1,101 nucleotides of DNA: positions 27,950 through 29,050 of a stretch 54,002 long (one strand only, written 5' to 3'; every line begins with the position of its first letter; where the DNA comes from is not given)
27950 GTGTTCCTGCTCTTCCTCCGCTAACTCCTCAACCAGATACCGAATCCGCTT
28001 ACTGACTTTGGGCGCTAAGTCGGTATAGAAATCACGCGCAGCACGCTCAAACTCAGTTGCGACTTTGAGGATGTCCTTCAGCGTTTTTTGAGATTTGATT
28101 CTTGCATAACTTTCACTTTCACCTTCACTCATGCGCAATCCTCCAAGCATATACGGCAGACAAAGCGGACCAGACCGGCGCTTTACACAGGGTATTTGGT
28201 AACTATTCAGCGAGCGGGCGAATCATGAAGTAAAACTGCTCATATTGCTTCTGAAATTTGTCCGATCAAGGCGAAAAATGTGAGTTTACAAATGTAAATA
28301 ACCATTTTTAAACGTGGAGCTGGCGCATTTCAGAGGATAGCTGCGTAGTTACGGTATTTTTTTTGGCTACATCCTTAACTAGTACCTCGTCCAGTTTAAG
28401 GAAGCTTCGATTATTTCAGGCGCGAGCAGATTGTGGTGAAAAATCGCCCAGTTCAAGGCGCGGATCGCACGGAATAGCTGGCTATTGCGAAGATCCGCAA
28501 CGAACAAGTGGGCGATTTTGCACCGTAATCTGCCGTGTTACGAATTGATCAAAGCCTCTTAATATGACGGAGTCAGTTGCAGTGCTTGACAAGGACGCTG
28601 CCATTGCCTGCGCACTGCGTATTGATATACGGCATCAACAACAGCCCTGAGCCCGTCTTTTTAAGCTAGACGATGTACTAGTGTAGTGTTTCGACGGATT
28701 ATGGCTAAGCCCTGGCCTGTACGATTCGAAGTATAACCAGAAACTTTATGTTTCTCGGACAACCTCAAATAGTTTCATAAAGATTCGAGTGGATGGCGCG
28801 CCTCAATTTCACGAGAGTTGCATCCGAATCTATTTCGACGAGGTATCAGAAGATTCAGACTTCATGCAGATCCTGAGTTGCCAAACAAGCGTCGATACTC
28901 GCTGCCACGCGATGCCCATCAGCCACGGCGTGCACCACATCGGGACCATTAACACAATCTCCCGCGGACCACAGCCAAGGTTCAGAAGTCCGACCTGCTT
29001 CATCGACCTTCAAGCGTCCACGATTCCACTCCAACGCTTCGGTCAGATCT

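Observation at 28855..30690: Terminal NuoI/MbxN-type ferredoxin subunit fused to a GltD-like NAD(P)H:FAD oxidoreductase, a built-in NAD(P)H input module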

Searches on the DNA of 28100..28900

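Call 73: search_rna_families(source=window, start=28100, end=28900, threshold=evalue, max_evalue=1)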
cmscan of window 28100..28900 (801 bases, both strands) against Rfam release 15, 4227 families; matches with E-value up to 1: 0.
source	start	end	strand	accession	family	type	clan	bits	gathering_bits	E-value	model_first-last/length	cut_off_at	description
